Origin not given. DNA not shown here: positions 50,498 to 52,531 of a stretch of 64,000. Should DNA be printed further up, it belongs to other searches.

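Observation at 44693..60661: Aryl-polyene/flexirubin-like lipid cluster with non-canonical additions (two B12-radical SAM enzymes, FakA-N/DegV fusion, extra KAS III)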

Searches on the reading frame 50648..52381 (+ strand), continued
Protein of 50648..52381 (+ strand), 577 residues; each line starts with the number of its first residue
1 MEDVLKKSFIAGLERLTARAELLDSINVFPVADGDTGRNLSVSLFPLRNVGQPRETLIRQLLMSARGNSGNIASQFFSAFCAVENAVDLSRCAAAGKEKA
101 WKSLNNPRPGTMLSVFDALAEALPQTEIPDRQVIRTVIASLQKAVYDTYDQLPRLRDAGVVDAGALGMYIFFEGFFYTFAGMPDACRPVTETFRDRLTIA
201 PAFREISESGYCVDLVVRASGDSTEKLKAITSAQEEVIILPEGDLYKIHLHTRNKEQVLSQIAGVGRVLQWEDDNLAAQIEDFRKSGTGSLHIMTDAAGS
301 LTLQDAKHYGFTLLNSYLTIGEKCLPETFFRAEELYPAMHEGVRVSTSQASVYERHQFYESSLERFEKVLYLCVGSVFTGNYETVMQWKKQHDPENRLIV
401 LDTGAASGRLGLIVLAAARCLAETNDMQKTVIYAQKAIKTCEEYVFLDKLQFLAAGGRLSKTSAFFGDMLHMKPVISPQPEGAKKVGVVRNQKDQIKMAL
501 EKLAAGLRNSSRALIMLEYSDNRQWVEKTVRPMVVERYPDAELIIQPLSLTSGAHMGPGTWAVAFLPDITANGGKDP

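Call 38: search_protein_families(library=ncbifam, proteins=[L074:16126-17634:+, L044:3939-5462:+, L070:19490-21673:+, L074:13961-15199:+, L074:15300-16073:+, L002:18221-19255:+, L002:17802-18206:+, L029:5462-6604:+, L074:19638-20252:-], max_evalue=0.000001)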
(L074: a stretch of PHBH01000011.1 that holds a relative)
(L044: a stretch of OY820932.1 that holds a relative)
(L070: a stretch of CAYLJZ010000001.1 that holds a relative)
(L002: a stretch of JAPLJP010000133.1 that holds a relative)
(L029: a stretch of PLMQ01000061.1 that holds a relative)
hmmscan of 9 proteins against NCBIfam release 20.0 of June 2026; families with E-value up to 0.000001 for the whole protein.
L074:16126-17634:+ (502 aa): 18 families
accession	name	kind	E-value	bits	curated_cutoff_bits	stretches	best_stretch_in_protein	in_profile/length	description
TIGR02026.1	BchE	equivalog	2.2e-48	165.4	481.35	1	24-426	15-416/497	magnesium-protoporphyrin IX monomethyl ester anaerobic oxidative cyclase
TIGR04367.1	HpnR_B12_rSAM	equivalog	1.2e-41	142.8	650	1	29-419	20-395/490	hopanoid C-3 methylase HpnR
NF050148.1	rSAM_ApyD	equivalog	6.7e-34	117.3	750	1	30-392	24-391/645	RiPP biosynthesis radical SAM protein ApyD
TIGR03471.1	HpnJ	equivalog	4.1e-33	115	577.6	1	73-404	70-397/472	hopanoid biosynthesis associated radical SAM protein HpnJ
TIGR03975.1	rSAM_ocin_1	subfamily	3.4e-31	108.4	281.85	1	65-368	122-426/606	RiPP maturation radical SAM C-methyltransferase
TIGR04072.2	rSAM_ladder_B12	equivalog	3.3e-30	105.1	360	1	33-402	20-380/443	lipid biosynthesis B12-binding/radical SAM protein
TIGR04479.1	bcpD_PhpK_rSAM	subfamily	9.2e-29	100.2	600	1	57-376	96-413/504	PhpK family radical SAM P-methyltransferase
NF033712.0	B12_rSAM_KedN5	subfamily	1.4e-28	99.6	700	1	65-430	56-428/624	KedN5 family methylcobalamin-dependent radical SAM C-methyltransferase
TIGR04014.1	B12_SAM_MJ_0865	equivalog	7.7e-27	94.1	360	1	126-393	90-357/434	methyl-coenzyme M reductase glutamine C-methyltransferase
TIGR04013.1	B12_SAM_MJ_1487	hypoth_equivalog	3.9e-23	81.9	251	1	69-247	40-198/382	TIGR04013 family B12-binding domain/radical SAM domain-containing protein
NF038361.1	rSAM_Sden_1168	equivalog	5.4e-21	74.7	575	1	88-389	158-468/560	Sden_1168 family B12-binding radical SAM P-methyltransferase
NF040546.1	rSAM_CUAEP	equivalog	4.1e-19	68.6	500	1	85-351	62-320/468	CUAEP/CCAEP-tail radical SAM (seleno)protein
TIGR04190.1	B12_SAM_Ta0216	equivalog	1.5e-17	63.4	500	1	20-269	26-293/554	TIGR04190 family B12-binding domain/radical SAM domain protein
TIGR04385.1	B12_rSAM_cofa1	equivalog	1.8e-17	63.7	450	1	32-371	21-363/438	B12 lower ligand biosynthesis radical SAM protein BzaD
NF033070.1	rSAM_AprD4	equivalog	8.3e-15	54.6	500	1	194-403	190-399/456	AprD4 family radical SAM diol-dehydratase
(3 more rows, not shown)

L044:3939-5462:+ (507 aa): 104 families (the best 25 are shown)
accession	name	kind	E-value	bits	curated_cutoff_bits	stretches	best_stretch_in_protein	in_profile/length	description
NF004837.0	PRK06187.1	subfamily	4.1e-140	467.5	476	1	2-505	9-523/531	long-chain-fatty-acid--CoA ligase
NF005307.0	PRK06839.1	equivalog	2e-136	455.6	748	1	2-504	3-493/496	o-succinylbenzoate--CoA ligase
NF052269.1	Staph_lig_FadD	equivalog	2.8e-120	402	650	1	5-505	4-494/499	long-chain-fatty-acid--CoA ligase FadD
NF006182.0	PRK08316.1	subfamily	4.1e-113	378.6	663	1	3-505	13-518/523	fatty acyl-CoA synthetase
NF002966.0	PRK03640.1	equivalog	6.7e-113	377.8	556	1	3-505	4-481/483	o-succinylbenzoate--CoA ligase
NF004797.0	PRK06145.1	equivalog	1.4e-105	353.5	850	1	2-503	3-494/499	acyl-CoA synthetase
NF005676.0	PRK07470.1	equivalog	2.5e-103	346.5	774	1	1-503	20-528/544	acyl-CoA synthetase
NF005702.0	PRK07514.1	subfamily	3.8e-103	345.5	558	1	14-506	16-502/506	malonyl-CoA synthase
NF006572.0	PRK09088.1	equivalog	1.6e-100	337.1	696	1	24-503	26-486/491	acyl-CoA synthetase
NF005857.1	PRK07786.1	exception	4.8e-95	319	733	1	7-503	15-511/513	fatty-acid--CoA ligase FadD5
NF004114.0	PRK05605.1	equivalog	9.2e-91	304.9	766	2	152-503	213-568/575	long-chain-fatty-acid--CoA ligase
NF005801.1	PRK07656.1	equivalog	1.1e-90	304.7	657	1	11-501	11-500/500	FadD3 family acyl-CoA ligase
NF006181.0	PRK08314.1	subfamily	4.9e-89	299.1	705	1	14-504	37-554/563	long-chain-fatty-acid--CoA ligase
NF009071.0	PRK12406.1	subfamily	6.2e-86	288.8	701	1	22-502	8-500/510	acyl-CoA synthetase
NF009233.0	PRK12583.1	subfamily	1.7e-85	287.5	832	2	155-503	196-549/558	fatty acid CoA ligase family protein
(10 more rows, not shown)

L070:19490-21673:+ (727 aa): 20 families
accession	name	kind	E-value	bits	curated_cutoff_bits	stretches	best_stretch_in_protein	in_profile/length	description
NF006618.0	PRK09185.1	subfamily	6.5e-91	305.3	407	1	86-378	98-392/394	beta-ketoacyl-ACP synthase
TIGR03150.1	fabF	equivalog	7e-82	275.3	493.75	1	5-376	2-406/407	beta-ketoacyl-ACP synthase II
NF005589.0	PRK07314.1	subfamily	4.1e-77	259.7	387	1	4-377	4-410/413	beta-ketoacyl-ACP synthase II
NF004618.0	PRK05952.1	equivalog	7.9e-65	219.2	455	1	4-378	2-382/384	beta-ketoacyl-ACP synthase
NF004970.0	PRK06333.1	subfamily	4.6e-63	213.5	525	1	5-376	5-419/424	beta-ketoacyl-ACP synthase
NF005076.0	PRK06501.1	equivalog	5.5e-60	203.4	629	1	113-378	145-422/425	beta-ketoacyl-ACP synthase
NF058662.1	cispenta_AmcF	equivalog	1e-59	202.4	325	1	6-376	2-367/369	cispentacin biosynthesis acyltransferase subunit AmcF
NF006274.0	PRK08439.1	equivalog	2.4e-57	194.5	621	1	5-376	3-403/406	beta-ketoacyl-ACP synthase II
NF005916.1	PRK07910.1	equivalog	6.2e-50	170.3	560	1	105-378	133-417/418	KasA/KasB family beta-ketoacyl-ACP synthase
NF006587.0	PRK09116.1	equivalog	9e-46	156.4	470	1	123-377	144-405/408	beta-ketoacyl-ACP synthase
NF005935.0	PRK07967.1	equivalog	6.3e-43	147.1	630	1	110-376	129-401/406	beta-ketoacyl-ACP synthase I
NF006434.0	PRK08722.1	equivalog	3.4e-42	144.8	759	1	116-376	133-411/414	beta-ketoacyl-ACP synthase II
NF005490.0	PRK07103.1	equivalog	5.5e-34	117.9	445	1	121-377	147-411/414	polyketide beta-ketoacyl:acyl carrier protein synthase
NF040607.1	mycolic_Pks13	equivalog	1.6e-32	112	2100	1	106-388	234-535/1680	polyketide synthase Pks13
NF045894.1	PKS_plus_SDR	equivalog_domain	1.9e-32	112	1740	1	106-396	136-444/1515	type I polyketide synthase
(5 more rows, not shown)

L074:13961-15199:+ (412 aa): 19 families
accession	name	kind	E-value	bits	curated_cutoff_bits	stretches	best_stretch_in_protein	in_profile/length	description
NF006587.0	PRK09116.1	equivalog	7.2e-119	397.2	470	1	3-410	2-407/408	beta-ketoacyl-ACP synthase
TIGR03150.1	fabF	equivalog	4.7e-87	292.3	493.75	1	3-408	1-407/407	beta-ketoacyl-ACP synthase II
NF005589.0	PRK07314.1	subfamily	1.2e-85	287.7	387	1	2-410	3-412/413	beta-ketoacyl-ACP synthase II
NF005935.0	PRK07967.1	equivalog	4e-78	263.1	630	1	3-411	2-405/406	beta-ketoacyl-ACP synthase I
NF004970.0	PRK06333.1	subfamily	2.9e-72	243.9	525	1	2-411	3-423/424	beta-ketoacyl-ACP synthase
NF006274.0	PRK08439.1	equivalog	2e-60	204.7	621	1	3-409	2-405/406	beta-ketoacyl-ACP synthase II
NF006434.0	PRK08722.1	equivalog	8e-58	196.2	759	1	2-410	3-414/414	beta-ketoacyl-ACP synthase II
NF005916.1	PRK07910.1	equivalog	2.5e-55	188.1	560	1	4-408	13-416/418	KasA/KasB family beta-ketoacyl-ACP synthase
NF005490.0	PRK07103.1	equivalog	9.7e-55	186.3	445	1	2-409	3-412/414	polyketide beta-ketoacyl:acyl carrier protein synthase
NF005076.0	PRK06501.1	equivalog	1.7e-53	182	629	1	5-408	13-421/425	beta-ketoacyl-ACP synthase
NF006618.0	PRK09185.1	subfamily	2.5e-51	174.9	407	1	3-409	3-392/394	beta-ketoacyl-ACP synthase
NF058662.1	cispenta_AmcF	equivalog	1.2e-49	169.3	325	1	141-408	103-368/369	cispentacin biosynthesis acyltransferase subunit AmcF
NF004618.0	PRK05952.1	equivalog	5.8e-48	163.7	455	1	5-409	4-382/384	beta-ketoacyl-ACP synthase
NF045894.1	PKS_plus_SDR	equivalog_domain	4.5e-30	104.1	1740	1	80-408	96-425/1515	type I polyketide synthase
NF040607.1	mycolic_Pks13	equivalog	4.1e-25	87.5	2100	1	73-411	187-527/1680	polyketide synthase Pks13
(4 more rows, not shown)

L074:15300-16073:+ (257 aa): 2 families
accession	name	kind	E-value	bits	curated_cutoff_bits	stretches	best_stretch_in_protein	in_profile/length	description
TIGR00530.1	AGP_acyltrn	subfamily_domain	4.4e-15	55.6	102.95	1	75-192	9-125/130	1-acylglycerol-3-phosphate O-acyltransferase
NF006386.0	PRK08633.1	equivalog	1.6e-11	42.7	1221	1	84-197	443-552/1147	acyl-[ACP]--phospholipid O-acyltransferase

L002:18221-19255:+ (344 aa): 1 family
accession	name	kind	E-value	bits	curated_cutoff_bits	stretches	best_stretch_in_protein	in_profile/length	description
NF053550.1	DarH_acyl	equivalog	1.6e-121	405.5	300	1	13-336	2-324/325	BtrH-related acyltransferase DarH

L002:17802-18206:+ (134 aa): 2 families
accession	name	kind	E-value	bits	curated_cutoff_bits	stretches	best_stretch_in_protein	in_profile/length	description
NF053536.1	DarG_fam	subfamily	1.1e-41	142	70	1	1-131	1-130/131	DarG family dialkylresorcinol biosynthesis protein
NF053545.1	flexirubin_DarG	equivalog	1.7e-36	125.2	170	1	1-129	1-129/129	flexirubin biosynthesis protein DarG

L029:5462-6604:+ (380 aa): 22 families
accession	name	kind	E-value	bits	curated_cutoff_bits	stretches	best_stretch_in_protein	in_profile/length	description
NF042972.1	AcrlCoAredClosAcrC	equivalog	1.1e-92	310.6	640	1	6-378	5-376/378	acryloyl-CoA reductase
NF045552.1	GlutCoADH_Des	equivalog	1.7e-79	267.8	470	1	7-375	6-376/387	glutaryl-CoA dehydrogenase Acd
NF058590.1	AcCoDHFadEBacil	equivalog_domain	2.9e-79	267.2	600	2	6-293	21-306/586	acyl-CoA dehydrogenase FadE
NF008997.0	PRK12341.1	equivalog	2e-75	254.2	537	1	8-378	7-376/382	acyl-CoA dehydrogenase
NF043006.1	CyhCrbnylCoADH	equivalog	1.8e-65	221.4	650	1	7-378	5-375/380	cyclohexane-1-carbonyl-CoA dehydrogenase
NF042439.1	SulpropCoADesulf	equivalog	2.6e-60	204.2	600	1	18-378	5-370/379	3-sulfinopropanoyl-CoA desulfinase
NF053553.1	prodigi_MBC_PigA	equivalog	8.3e-60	202.9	500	1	33-378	32-379/381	prodigiosin MBC biosynthesis dehydrogenase PigA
NF045652.1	ProlPCPDhRedW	equivalog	2e-59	201.3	650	1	11-379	5-374/376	L-prolyl-[peptidyl-carrier protein] dehydrogenase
TIGR03207.1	cyc_hxne_CoA_dh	equivalog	3.2e-58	197.2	575.35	1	8-376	3-369/372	cyclohexanecarboxyl-CoA dehydrogenase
NF002885.1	PRK03354.1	equivalog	9.2e-55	186.2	540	1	7-378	6-373/378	crotonobetainyl-CoA dehydrogenase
NF052270.1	Staph_DH_FadE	equivalog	8.9e-38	130.1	600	1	17-378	32-393/400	acyl-CoA dehydrogenase FadE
TIGR03204.1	pimC_large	equivalog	2.4e-28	99.1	623.85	1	8-294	6-292/395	pimeloyl-CoA dehydrogenase large subunit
NF037942.1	ac_ACP_DH_MbtN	equivalog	4e-28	98.2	700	1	36-378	28-365/376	mycobactin biosynthesis acyl-ACP dehydrogenase MbtN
TIGR03203.1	pimD_small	equivalog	1.3e-26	93.6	652.7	1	33-359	33-357/378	pimeloyl-CoA dehydrogenase small subunit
NF049984.1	Rv1679_FadE16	equivalog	2e-26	93.1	600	1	30-379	17-366/371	Rv1679 family acyl-CoA dehydrogenase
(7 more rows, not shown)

L074:19638-20252:- (204 aa): 2 families
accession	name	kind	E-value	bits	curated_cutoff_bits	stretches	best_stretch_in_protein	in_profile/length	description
NF053544.1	LolA2_flexi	equivalog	1.2e-26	93.4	125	1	6-202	6-207/208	flexirubin biosynthesis/transport protein LolA2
TIGR00547.2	lolA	equivalog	7.2e-14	51.7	112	1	12-202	5-190/202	outer membrane lipoprotein periplasmic chaperone LolA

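Call 48: find_related_loci(query=L074:17702-18940:-, collection=genome_contigs, flank=10000)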
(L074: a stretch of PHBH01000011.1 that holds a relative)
Query L074:17702-18940:- (412 aa) in genome_contigs; peptide patterns used: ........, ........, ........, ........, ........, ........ (x = any residue, [..] = any of these).
193 stretches matched a pattern; 137 encode a relative of the query (tblastn E <= 1e-3); the best 80 are kept; 80 distinct loci.
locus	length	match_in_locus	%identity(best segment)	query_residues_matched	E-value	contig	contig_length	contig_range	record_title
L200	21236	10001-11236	100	1-412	0e+0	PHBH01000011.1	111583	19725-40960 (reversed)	MAG: Deltaproteobacteria bacterium HGW-Deltaproteobacteria-15 Ig3397_v2_scaffold_155, whole genome shotgun sequence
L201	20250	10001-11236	87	1-412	0e+0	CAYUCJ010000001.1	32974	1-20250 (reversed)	MAG TPA_asm: uncultured Desulfobacteraceae bacterium isolate SRP214966_co3_143 genome assembly, contig: NODE_1383_length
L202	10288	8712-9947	81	1-412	0e+0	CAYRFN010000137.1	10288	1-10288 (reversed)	MAG TPA_asm: uncultured Desulfobacteraceae bacterium isolate SRP323688_co1_105 genome assembly, contig: NODE_9728_length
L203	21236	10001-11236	80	1-412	0e+0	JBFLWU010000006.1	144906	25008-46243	MAG: Thermodesulfobacteriota bacterium isolate MAG040 MAG040_6, whole genome shotgun sequence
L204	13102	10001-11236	80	1-412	0e+0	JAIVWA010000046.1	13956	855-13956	MAG: Gammaproteobacteria bacterium isolate HYP3_UM_18 NODE_231_length_13956_cov_0.802372, whole genome shotgun sequence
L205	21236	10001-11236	80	1-412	0e+0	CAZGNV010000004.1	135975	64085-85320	MAG TPA_asm: uncultured Desulfosarcinaceae bacterium isolate SRP338002_co1_139 genome assembly, contig: NODE_130_length_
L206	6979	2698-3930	82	1-411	0e+0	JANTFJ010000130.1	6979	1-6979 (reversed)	MAG: Desulfobulbaceae bacterium isolate bin100106 c_000000012801, whole genome shotgun sequence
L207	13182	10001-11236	80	1-412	0e+0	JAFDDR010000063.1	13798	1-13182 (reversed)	MAG: Deltaproteobacteria bacterium isolate Meg19_1012_Bin_18 Meg19_1012_Bin_18_scaffold_13269, whole genome shotgun sequ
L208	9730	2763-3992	80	1-410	0e+0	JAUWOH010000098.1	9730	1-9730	MAG: Desulfobacteraceae bacterium isolate CSMAG_2445 CSMAG_2445_k141_973945_length_9730_cov_11.7432, whole genome shotgu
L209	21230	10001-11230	82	1-410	0e+0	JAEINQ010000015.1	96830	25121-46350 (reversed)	MAG: Desulfobacterales bacterium isolate MAG8 NODE_228_length_96830_cov_7.829638, whole genome shotgun sequence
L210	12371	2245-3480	80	1-412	0e+0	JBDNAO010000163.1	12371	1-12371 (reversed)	MAG: Desulfobacterales bacterium isolate SJRS4.bin.22 k97_136696, whole genome shotgun sequence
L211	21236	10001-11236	81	1-412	0e+0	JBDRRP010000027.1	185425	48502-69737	MAG: Pseudomonadota bacterium isolate MEGAHIT-group-2.99 k141_195284, whole genome shotgun sequence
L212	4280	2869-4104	80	1-412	0e+0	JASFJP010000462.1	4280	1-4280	MAG: Desulfobacterales bacterium isolate D0608U02metaG_Bin_613 D0608U02metaG_FD_scaffold_4834_c1, whole genome shotgun s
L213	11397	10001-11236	80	1-412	0e+0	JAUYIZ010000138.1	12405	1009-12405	MAG: Desulfobacterales bacterium isolate C24_metabat.bin.116_sub C24_k141_1039739, whole genome shotgun sequence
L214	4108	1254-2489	79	1-412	0e+0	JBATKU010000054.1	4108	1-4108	MAG: Desulfobacterales bacterium isolate MFD10234_ilm_asm_bin6 k127_162007, whole genome shotgun sequence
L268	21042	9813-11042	73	1-410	0e+0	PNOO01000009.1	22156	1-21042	MAG: Syntrophus sp. (in: bacteria) isolate SW.007 SW_1001337_22156, whole genome shotgun sequence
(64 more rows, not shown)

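Call 51: search_protein_families(library=pfam, proteins=[L209:1249-2370:-, L209:247-1245:-, L209:7004-7708:-, L209:9242-9919:+, L209:3054-4403:-, L268:5334-6032:+, L268:6037-8433:-, L268:8430-9317:-, L209:19956-21167:-, L209:2643-3047:-], max_evalue=0.001)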
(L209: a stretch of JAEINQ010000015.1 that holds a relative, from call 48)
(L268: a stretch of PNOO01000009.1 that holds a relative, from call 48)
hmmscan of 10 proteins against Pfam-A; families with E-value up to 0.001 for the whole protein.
L209:1249-2370:- (373 aa): 1 family
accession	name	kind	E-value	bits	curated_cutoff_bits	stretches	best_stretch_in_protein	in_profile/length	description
PF04055.27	Radical_SAM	-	2e-05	25.2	29.5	1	54-112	3-62/166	Radical SAM superfamily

L209:247-1245:- (332 aa): 1 family
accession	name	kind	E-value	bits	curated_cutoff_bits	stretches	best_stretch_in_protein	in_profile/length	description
PF04055.27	Radical_SAM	-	5.2e-05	23.9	29.5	1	31-96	3-68/166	Radical SAM superfamily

L209:7004-7708:- (234 aa): 0 families

L209:9242-9919:+ (225 aa): 0 families

L209:3054-4403:- (449 aa): 2 families
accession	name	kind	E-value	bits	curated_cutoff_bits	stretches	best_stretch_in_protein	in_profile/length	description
PF04055.27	Radical_SAM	-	4.1e-19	69.8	29.5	1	191-349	4-165/166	Radical SAM superfamily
PF02310.24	B12-binding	-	8.5e-12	45.4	32.1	1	8-128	3-115/121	B12 binding domain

L268:5334-6032:+ (232 aa): 0 families

L268:6037-8433:- (798 aa): 8 families
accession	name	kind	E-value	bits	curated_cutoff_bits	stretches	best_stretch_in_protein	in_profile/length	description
PF02518.31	HATPase_c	-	2.8e-23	82.9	26.4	1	537-653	2-110/111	Histidine kinase-, DNA gyrase B-, and HSP90-like ATPase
PF00072.30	Response_reg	-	4.3e-15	56.3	30.2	1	674-789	1-110/111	Response regulator receiver domain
PF00672.30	HAMP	-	9.8e-13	48.7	25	1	222-265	9-52/53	HAMP domain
PF08448.16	PAS_4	-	2.7e-11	44.1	23.1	1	303-418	1-110/110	PAS fold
PF13426.13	PAS_9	-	1.4e-10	41.8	27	1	308-415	2-103/103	PAS domain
PF00989.32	PAS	-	2.1e-08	34.6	22.6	1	298-413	2-113/113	PAS fold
PF00512.31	HisKA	-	1.1e-07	32.2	26.9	1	435-495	5-64/66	His Kinase A (phospho-acceptor) domain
PF13188.13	PAS_8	-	7.2e-05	23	21.8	1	297-354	1-55/65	PAS domain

L268:8430-9317:- (295 aa): 1 family
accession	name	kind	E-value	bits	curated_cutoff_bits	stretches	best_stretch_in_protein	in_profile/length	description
PF12974.12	Phosphonate-bd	-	3.5e-47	161.2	27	1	34-281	3-242/242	ABC transporter, phosphonate, periplasmic substrate-binding protein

L209:19956-21167:- (403 aa): 2 families
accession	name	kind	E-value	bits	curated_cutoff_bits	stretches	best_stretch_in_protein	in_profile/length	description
PF01170.24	UPF0020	-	5e-36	124.7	22.3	1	187-374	1-174/197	RMKL-like, methyltransferase domain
PF22020.1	RlmL_1st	-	2.7e-17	62.9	27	1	26-83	1-55/55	RlmL ferredoxin-like domain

L209:2643-3047:- (134 aa): 4 families
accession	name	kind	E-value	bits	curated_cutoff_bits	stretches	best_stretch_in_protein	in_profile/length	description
PF07977.19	FabA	-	1.1e-06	28.7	23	1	20-92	25-112/138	FabA-like domain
PF21089.3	PKS_DH_N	-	5.6e-05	23.5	27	1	26-103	20-100/103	Polyketide synthase dehydratase domain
PF22818.2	ApeI-like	-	0.00011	22.9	28.5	1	29-89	23-83/119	ApeI dehydratase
PF01575.25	MaoC_dehydratas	-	0.00056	20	27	1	43-96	51-105/123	MaoC like domain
